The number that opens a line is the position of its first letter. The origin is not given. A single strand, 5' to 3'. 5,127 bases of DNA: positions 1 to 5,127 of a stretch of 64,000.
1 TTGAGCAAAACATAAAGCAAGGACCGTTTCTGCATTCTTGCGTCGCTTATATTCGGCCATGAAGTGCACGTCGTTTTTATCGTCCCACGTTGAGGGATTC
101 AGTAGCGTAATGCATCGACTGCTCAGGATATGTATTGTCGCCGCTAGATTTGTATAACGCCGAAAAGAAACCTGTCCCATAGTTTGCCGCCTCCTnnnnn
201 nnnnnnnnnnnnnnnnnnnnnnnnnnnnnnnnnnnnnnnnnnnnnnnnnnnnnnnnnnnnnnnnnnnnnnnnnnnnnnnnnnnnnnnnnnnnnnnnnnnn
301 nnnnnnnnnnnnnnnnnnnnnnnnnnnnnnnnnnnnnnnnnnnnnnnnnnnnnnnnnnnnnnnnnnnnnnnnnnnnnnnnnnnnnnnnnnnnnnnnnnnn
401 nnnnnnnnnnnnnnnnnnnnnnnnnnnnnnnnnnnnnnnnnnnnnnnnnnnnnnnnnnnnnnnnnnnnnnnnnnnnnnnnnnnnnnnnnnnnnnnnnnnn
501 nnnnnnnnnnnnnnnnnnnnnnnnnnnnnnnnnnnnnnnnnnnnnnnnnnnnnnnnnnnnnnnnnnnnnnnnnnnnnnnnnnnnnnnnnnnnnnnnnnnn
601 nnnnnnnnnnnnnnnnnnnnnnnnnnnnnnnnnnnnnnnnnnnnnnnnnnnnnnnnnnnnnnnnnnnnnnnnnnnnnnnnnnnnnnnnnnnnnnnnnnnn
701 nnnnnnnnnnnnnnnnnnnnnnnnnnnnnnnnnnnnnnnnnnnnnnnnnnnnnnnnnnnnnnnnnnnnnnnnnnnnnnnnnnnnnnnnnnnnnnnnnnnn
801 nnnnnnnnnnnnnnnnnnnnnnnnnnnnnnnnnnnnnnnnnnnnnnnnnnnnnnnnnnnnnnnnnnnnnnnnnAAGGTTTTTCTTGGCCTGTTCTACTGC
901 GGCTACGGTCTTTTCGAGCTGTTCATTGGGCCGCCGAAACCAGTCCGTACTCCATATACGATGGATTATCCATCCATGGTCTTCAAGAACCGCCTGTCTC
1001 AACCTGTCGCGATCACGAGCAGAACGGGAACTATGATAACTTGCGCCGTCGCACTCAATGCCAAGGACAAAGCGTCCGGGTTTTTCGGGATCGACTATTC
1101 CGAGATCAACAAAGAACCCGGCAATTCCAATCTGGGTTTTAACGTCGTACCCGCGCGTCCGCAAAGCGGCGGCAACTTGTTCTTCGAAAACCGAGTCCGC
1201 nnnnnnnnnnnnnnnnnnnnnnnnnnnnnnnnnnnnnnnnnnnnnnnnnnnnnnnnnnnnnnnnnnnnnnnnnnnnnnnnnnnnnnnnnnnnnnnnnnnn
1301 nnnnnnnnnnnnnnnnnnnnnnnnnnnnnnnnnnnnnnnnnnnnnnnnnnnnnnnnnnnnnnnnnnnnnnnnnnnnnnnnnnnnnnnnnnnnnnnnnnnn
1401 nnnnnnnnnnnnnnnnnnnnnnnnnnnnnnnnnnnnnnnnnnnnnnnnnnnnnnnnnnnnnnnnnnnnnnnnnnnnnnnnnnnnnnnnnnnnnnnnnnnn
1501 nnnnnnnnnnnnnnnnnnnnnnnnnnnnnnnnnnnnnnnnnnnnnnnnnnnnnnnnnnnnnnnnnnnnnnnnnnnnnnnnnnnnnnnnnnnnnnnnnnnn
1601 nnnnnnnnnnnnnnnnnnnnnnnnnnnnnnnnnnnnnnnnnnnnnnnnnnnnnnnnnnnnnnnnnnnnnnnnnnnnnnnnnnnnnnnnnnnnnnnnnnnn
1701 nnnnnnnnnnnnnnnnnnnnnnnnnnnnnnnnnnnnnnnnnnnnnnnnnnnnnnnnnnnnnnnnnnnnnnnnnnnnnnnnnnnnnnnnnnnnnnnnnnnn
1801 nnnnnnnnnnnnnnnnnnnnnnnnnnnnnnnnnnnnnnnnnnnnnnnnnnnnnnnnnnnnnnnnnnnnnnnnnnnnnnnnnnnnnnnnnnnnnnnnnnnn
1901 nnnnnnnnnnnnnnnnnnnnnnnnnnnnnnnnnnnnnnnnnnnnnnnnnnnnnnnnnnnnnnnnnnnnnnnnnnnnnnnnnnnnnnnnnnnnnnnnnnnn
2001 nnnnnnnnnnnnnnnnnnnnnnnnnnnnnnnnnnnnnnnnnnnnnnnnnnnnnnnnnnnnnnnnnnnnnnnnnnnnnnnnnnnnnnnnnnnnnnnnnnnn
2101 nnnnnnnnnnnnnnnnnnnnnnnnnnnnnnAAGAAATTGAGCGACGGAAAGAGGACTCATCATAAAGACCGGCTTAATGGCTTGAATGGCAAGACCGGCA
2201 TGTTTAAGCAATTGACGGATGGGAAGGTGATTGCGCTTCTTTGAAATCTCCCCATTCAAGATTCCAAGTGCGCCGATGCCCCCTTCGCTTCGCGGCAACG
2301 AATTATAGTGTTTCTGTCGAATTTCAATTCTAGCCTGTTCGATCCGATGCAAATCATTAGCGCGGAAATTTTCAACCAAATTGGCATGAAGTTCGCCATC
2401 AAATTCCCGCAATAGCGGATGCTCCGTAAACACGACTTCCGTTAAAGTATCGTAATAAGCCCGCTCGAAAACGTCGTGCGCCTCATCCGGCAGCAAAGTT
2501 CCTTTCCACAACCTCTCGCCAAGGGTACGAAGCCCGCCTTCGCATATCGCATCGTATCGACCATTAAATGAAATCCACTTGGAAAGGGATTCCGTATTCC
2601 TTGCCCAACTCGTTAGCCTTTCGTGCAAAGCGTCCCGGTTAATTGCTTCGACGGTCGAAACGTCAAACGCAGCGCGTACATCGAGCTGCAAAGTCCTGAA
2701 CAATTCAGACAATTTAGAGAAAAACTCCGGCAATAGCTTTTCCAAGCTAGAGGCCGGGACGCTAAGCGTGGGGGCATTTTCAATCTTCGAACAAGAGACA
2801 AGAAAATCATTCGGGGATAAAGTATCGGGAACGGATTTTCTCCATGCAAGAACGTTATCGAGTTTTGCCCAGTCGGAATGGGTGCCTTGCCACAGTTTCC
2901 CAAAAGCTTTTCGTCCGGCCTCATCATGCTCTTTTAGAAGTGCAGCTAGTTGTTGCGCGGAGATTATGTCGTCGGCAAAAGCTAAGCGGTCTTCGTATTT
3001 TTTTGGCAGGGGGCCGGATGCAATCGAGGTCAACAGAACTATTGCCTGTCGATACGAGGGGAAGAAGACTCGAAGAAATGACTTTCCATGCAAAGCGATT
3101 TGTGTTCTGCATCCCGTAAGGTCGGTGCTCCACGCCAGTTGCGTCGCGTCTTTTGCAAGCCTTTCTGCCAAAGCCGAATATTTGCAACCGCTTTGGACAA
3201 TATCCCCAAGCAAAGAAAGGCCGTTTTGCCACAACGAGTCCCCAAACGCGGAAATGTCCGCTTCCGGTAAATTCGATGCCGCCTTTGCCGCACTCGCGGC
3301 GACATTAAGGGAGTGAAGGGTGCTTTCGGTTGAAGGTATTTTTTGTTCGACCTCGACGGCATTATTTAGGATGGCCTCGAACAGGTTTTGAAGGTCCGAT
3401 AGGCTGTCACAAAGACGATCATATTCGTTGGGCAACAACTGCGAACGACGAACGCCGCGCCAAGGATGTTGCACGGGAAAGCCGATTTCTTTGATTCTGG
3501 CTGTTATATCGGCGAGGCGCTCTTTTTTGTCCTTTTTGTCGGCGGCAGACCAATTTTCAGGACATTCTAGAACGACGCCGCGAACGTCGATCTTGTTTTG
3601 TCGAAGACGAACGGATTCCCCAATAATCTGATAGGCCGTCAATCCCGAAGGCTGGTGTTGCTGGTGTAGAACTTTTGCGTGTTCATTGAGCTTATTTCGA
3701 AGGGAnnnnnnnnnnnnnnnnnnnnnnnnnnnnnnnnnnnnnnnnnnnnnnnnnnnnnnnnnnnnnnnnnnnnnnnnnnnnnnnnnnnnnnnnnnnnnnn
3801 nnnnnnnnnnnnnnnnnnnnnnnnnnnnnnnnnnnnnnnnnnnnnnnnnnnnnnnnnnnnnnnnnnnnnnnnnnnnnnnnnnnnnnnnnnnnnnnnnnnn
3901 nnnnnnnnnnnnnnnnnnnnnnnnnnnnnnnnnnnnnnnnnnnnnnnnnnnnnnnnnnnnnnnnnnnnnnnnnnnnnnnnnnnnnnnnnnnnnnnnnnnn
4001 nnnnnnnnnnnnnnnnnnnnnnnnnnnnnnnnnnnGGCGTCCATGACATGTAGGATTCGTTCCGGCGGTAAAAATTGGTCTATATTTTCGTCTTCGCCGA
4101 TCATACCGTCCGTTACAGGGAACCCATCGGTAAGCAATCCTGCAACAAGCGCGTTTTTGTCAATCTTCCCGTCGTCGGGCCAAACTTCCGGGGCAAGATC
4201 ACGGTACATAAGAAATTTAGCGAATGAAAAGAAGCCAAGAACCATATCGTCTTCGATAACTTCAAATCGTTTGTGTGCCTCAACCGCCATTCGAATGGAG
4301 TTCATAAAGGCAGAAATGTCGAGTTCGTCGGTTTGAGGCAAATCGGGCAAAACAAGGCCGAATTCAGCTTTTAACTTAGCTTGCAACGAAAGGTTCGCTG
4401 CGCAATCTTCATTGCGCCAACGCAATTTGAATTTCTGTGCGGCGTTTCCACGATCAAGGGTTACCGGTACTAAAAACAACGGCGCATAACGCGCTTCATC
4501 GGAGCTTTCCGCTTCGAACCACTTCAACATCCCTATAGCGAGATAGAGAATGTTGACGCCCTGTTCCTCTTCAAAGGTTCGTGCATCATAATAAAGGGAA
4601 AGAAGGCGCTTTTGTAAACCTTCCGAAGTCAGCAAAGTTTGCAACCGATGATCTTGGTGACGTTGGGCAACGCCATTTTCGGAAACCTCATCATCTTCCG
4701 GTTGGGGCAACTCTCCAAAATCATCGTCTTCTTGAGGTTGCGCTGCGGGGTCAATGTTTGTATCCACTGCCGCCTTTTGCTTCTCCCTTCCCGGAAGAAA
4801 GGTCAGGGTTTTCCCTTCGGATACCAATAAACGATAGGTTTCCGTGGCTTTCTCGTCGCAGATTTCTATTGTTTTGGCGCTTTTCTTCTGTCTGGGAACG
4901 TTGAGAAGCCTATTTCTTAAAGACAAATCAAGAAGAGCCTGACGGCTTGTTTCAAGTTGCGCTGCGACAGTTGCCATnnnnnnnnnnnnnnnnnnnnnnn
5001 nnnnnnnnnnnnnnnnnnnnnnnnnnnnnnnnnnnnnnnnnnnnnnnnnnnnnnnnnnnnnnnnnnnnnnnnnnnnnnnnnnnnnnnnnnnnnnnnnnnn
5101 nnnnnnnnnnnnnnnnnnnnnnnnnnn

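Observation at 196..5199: Giant DUF4011-helicase-DUF559 nuclease-DUF3320 protein abutting the tRNA-Phe 3' end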

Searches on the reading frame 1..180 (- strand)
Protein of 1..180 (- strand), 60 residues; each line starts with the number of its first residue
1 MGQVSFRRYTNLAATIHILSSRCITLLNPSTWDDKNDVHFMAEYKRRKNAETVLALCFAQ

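Call 12: search_protein_families(library=pfam, proteins=[window:1-180:-], max_evalue=1)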
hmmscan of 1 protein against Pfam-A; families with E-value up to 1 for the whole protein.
window:1-180:- (60 aa): 0 families

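Call 29: search_protein_families(library=ncbifam, proteins=[window:1-180:-], max_evalue=10)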
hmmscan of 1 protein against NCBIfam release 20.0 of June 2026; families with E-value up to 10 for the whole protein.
window:1-180:- (60 aa): 0 families

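Call 61: find_homologous_proteins(query=window:1-180:-, max_evalue=0.001)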
Query seq(60 aa) (60 aa): 5 proteins with E <= 0.001 among 5 candidates.
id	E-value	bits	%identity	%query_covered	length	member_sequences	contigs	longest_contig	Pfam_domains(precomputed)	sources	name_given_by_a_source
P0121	4.2e-21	91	74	95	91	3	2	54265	-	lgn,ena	-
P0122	6.7e-19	84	67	100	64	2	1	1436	-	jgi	-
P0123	6.1e-18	81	65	100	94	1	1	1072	-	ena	-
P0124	1.4e-15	74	65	92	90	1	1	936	-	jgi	jgi:hypothetical protein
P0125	2.0e-15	73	71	85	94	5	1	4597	-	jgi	jgi:hypothetical protein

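Call 62: find_encoding_contigs(protein=P0121, flank=10000, max_places=3)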
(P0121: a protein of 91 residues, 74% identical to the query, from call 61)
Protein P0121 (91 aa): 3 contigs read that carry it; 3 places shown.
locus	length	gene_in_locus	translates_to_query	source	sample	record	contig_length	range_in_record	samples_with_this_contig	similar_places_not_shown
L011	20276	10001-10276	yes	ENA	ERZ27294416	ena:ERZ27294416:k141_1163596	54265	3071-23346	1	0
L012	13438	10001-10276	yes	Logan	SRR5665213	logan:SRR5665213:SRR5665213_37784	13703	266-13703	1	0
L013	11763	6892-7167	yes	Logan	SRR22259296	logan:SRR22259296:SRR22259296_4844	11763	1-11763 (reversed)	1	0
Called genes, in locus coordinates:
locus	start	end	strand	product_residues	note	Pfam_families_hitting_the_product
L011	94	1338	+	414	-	PF13356:Arm-DNA-bind_3, PF22022:Phage_int_M, PF00589:Phage_integrase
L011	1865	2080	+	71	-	PF12728:HTH_17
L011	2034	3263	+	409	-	-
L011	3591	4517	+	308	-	-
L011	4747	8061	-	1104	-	PF02384:N6_Mtase, PF20473:MmeI_Mtase (faint), PF07669:Eco57I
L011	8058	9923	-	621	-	PF03235:GmrSD_N, PF07510:GmrSD_C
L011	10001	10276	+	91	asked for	-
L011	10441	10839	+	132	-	-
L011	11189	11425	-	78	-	-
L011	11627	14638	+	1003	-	-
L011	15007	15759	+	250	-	PF09619:YscW, PF03724:META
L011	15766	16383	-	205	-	-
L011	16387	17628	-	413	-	PF00149:Metallophos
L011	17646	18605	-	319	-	PF08240:ADH_N, PF00107:ADH_zinc_N, PF13602:ADH_zinc_N_2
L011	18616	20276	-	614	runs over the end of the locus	PF13336:AcetylCoA_hyd_C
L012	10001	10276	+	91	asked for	-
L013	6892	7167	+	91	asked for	-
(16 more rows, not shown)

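Call 100: search_protein_families(library=pfam, proteins=[P0121, L011:10441-10839:+, L011:11627-14638:+], max_evalue=0.1)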
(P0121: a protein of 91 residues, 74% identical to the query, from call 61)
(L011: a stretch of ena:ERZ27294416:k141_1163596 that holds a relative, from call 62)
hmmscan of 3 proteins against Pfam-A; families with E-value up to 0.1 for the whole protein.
P0121 (91 aa): 0 families

L011:10441-10839:+ (132 aa): 0 families

L011:11627-14638:+ (1003 aa): 3 families
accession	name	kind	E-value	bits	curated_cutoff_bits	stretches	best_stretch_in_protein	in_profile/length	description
PF05729.18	NACHT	-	0.00053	20.3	26.7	1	369-460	3-97/167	NACHT domain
PF25199.1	nSTAND_NTPase5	-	0.0016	18.7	34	1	363-408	38-85/145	Novel STAND NTPase 5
PF13401.12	AAA_22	-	0.026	15.3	27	1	368-490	7-126/130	AAA domain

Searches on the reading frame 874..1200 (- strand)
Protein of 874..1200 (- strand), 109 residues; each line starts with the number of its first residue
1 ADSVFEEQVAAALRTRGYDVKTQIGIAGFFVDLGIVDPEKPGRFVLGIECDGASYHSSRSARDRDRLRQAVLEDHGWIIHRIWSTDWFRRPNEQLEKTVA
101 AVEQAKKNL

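Call 87: search_solved_structures(query=window:874-1200:-, max_evalue=10, show_alignments=4)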
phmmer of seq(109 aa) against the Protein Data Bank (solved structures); distinct sequences matched with E-value up to 10: 4.
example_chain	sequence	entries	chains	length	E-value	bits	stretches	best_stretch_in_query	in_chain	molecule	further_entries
9g6k_LJ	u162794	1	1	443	0.017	18.2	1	26-91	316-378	RAP domain-containing protein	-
9i05_Xi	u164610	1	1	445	0.017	18.2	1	26-91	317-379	RAP domain-containing protein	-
3hrl_A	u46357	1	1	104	0.04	17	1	12-107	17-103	Endonuclease-Like Protein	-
1bwu_D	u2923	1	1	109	1.3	12.1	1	41-89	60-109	PROTEIN (AGGLUTININ)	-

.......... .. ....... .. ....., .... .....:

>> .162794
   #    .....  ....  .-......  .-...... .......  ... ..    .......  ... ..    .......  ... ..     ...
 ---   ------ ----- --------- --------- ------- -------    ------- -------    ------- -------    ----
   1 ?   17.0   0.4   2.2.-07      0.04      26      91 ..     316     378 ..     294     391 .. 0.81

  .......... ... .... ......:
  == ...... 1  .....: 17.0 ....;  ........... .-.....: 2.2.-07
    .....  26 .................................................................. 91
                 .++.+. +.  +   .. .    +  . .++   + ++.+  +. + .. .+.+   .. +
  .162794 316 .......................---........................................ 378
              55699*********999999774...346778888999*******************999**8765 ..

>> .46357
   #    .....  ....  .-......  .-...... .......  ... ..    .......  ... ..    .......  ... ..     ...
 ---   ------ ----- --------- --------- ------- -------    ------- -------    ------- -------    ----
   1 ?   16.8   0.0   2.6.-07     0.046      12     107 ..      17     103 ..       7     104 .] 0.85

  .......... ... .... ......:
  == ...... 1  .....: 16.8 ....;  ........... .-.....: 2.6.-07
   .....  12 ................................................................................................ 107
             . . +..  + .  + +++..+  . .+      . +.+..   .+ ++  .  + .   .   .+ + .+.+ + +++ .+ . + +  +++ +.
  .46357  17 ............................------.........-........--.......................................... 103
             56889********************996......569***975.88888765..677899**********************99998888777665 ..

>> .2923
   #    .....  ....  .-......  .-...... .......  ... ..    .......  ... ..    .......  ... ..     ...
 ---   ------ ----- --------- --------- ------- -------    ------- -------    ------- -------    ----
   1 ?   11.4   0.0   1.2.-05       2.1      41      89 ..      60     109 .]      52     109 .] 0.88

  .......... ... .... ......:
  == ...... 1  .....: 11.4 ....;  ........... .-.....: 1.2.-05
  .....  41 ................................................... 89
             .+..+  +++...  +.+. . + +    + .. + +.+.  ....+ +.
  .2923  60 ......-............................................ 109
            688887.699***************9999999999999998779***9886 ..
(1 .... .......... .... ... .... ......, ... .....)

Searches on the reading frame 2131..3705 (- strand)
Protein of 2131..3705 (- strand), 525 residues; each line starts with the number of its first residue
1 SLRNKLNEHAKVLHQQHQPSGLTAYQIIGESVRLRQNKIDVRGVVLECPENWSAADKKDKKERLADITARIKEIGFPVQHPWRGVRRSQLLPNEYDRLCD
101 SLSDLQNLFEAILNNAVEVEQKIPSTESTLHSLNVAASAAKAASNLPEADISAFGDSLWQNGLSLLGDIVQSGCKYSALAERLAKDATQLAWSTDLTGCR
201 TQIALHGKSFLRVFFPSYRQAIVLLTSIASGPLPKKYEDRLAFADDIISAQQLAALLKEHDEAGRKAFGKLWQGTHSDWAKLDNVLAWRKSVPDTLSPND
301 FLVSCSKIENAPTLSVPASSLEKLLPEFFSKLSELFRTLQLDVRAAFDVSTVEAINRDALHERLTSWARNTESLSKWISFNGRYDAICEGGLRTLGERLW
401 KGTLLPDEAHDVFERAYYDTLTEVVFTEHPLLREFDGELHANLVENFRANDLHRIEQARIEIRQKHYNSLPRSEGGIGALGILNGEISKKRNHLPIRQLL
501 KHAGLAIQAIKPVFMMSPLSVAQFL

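Call 75: predict_structure(alignment_id=A3)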
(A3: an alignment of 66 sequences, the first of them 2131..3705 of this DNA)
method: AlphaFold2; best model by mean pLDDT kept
length: 525 residues; sequences in the alignment: 66
mean_pLDDT: 89.0   pTM: 0.70
mean pLDDT of the five models: 89.0, 87.9, 87.8, 87.5, 86.4
residues with pLDDT >= 90: 379; 70-90: 92; 50-70: 49; < 50: 5
segments of 3 or more residues with pLDDT < 50: 521-525
pLDDT, mean of each block of 10 residues (from residue 1): 88 93 94 93 93 96 96 95 95 94 96 95 90 94 92 91 94 95 89 90 89 89 91 89 93 94 94 94 94 80 89 90 96 97 96 96 95 94 95 95 95 96 93 86 91 90 82 67 62 55 63 57 46
secondary structure, 60 per line:
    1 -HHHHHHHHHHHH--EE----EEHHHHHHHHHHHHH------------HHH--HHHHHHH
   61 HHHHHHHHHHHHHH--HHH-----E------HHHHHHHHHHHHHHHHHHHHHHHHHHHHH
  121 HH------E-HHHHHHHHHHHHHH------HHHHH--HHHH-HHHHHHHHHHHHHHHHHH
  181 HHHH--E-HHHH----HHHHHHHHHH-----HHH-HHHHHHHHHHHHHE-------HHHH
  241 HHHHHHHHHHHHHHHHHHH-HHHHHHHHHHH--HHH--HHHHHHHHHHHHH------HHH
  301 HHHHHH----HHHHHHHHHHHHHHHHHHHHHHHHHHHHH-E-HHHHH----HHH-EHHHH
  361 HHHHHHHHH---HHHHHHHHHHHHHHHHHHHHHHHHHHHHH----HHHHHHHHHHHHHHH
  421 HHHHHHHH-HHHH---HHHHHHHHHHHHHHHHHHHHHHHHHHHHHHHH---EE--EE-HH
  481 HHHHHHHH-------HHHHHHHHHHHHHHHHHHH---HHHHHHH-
elements in order: H2-13 H24-36 H54-74 H92-122 H131-144 H151-155 H158-161 H163-184 H189-192 H197-206 H216-228 H237-259 H261-271 H279-291 H298-306 H311-339 H343-347 H357-369 H373-401 H406-428 H430-433 H437-468 H479-488 H496-514 H518-524

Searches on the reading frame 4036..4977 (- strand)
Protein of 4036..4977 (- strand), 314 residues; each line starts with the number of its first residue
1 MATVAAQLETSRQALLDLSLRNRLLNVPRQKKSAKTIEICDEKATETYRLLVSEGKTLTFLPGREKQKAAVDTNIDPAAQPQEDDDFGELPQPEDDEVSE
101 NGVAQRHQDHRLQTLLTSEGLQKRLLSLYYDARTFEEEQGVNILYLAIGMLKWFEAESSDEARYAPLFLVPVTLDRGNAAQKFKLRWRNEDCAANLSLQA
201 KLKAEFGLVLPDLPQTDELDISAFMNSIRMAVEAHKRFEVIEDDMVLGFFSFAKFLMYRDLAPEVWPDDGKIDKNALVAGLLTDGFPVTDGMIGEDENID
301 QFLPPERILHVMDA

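Call 73: predict_structure(alignment_id=A2)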
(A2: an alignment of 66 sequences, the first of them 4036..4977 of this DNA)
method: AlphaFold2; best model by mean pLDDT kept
length: 314 residues; sequences in the alignment: 66
mean_pLDDT: 84.0   pTM: 0.76
mean pLDDT of the five models: 84.0, 82.3, 82.1, 81.5, 81.2
residues with pLDDT >= 90: 137; 70-90: 135; 50-70: 37; < 50: 5
segments of 3 or more residues with pLDDT < 50: 312-314
pLDDT, mean of each block of 10 residues (from residue 1): 75 66 81 88 96 97 76 56 71 74 82 93 94 89 94 91 95 91 95 90 91 91 97 95 96 63 76 79 76 80 80 51
secondary structure, 60 per line:
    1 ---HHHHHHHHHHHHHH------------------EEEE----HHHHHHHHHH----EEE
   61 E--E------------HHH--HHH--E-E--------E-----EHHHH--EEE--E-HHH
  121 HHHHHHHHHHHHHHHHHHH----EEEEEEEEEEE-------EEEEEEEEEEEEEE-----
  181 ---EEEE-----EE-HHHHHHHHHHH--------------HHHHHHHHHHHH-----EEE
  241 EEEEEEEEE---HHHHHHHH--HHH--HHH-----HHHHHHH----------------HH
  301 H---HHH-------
elements in order: H4-17 E36-39 H44-53 E58-61 H105-108 E111-113 H118-139 E144-154 E162-175 E184-187 H196-206 H221-232 E238-249 H253-260 H276-282
